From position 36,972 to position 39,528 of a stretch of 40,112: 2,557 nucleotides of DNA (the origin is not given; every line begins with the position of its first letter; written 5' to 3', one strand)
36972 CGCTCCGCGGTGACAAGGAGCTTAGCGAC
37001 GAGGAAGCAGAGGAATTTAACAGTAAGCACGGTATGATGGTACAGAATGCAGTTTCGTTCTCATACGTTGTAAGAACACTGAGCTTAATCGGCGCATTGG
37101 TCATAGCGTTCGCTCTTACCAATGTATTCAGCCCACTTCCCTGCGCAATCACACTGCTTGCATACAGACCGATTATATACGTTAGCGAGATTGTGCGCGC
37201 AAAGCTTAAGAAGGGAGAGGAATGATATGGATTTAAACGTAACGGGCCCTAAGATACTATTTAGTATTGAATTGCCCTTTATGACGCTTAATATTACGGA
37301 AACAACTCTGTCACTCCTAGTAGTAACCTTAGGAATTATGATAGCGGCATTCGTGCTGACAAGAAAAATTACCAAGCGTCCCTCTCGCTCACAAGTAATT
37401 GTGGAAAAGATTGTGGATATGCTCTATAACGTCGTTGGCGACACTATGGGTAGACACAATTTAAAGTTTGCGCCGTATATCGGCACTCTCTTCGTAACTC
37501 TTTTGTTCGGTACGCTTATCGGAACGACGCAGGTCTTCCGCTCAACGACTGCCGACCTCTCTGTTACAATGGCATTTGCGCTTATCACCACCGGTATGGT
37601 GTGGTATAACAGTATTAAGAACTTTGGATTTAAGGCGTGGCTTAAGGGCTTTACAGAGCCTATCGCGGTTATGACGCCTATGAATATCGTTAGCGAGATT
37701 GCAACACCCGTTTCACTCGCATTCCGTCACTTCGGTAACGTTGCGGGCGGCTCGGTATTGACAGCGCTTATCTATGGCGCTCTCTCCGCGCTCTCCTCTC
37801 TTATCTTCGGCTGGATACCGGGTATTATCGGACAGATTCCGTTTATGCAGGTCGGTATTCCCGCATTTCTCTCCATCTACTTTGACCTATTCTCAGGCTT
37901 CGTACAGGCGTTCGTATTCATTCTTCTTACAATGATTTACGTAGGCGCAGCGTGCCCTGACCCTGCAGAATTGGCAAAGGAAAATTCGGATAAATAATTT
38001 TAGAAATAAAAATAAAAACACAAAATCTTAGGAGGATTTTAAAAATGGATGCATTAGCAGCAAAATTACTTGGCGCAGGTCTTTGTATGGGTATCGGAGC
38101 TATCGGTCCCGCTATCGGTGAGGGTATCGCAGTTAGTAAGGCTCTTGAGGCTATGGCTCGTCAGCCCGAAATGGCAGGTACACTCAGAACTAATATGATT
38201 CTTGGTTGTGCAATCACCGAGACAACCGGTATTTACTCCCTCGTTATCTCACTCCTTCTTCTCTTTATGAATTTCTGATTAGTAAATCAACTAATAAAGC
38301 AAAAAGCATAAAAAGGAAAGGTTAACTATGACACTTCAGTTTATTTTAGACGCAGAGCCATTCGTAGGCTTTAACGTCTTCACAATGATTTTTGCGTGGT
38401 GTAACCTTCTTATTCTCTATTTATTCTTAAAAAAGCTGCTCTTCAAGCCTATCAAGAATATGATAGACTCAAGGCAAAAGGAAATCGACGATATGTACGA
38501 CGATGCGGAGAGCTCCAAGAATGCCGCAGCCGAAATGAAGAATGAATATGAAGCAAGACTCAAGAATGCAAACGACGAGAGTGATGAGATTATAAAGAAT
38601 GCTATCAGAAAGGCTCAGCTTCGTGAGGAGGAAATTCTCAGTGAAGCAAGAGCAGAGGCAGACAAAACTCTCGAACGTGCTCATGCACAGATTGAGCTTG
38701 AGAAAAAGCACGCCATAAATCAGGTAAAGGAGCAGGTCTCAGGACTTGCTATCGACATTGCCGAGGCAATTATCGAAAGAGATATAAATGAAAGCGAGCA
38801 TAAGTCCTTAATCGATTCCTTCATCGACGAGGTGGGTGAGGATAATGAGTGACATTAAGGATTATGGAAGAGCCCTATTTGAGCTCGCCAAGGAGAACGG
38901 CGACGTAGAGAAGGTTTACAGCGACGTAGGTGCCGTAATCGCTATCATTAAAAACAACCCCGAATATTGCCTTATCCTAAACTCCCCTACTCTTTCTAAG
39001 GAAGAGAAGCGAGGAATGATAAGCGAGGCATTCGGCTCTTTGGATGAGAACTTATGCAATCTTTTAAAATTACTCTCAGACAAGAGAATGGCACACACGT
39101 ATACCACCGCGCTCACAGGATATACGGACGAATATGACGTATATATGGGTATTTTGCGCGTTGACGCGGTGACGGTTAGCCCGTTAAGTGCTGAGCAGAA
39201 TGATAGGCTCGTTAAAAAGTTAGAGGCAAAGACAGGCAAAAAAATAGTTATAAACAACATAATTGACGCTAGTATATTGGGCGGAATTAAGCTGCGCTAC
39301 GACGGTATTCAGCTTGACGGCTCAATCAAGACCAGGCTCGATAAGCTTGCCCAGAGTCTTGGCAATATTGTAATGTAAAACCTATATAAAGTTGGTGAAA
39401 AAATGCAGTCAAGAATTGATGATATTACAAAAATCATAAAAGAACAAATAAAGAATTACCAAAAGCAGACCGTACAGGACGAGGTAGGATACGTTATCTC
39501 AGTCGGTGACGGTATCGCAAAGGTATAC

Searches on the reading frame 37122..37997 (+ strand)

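Call 62: search_protein_families(library=pfam, proteins=[window:37122-37997:+], max_evalue=0.001)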
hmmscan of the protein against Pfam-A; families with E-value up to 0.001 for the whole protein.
window:37122-37997:+ (291 aa): 1 family
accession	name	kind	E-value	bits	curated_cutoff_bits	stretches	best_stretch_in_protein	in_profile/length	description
PF00119.25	ATP-synt_A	-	2.3e-44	152.3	33.9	1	65-274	4-216/217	ATP synthase A chain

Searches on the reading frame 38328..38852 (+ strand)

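Call 62: search_protein_families(library=pfam, proteins=[window:38328-38852:+], max_evalue=0.001)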
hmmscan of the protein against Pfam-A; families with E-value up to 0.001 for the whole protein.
window:38328-38852:+ (174 aa): 2 families
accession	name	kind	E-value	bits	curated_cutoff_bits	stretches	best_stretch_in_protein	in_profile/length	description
PF00430.23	ATP-synt_B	-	1.2e-29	103.5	28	1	20-150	2-132/132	ATP synthase B/B' CF(0)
PF05405.19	Mt_ATP-synt_B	-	0.00042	20.4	21.7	0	25-138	21-142/163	Mitochondrial ATP synthase B chain precursor (ATP-synt_B)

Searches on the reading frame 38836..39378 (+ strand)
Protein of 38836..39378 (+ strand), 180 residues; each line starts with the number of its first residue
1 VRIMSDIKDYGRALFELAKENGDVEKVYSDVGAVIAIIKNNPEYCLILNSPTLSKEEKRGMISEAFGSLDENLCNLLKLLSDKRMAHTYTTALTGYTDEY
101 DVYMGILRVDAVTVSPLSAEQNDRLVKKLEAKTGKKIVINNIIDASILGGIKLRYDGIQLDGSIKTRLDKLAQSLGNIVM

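Call 62: search_protein_families(library=pfam, proteins=[window:38836-39378:+], max_evalue=0.001)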
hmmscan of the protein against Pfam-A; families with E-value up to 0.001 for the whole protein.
window:38836-39378:+ (180 aa): 1 family
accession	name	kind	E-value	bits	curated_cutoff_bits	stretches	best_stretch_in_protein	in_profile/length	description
PF00213.23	OSCP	-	1.1e-39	136.7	22.3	1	8-175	3-172/172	ATP synthase delta (OSCP) subunit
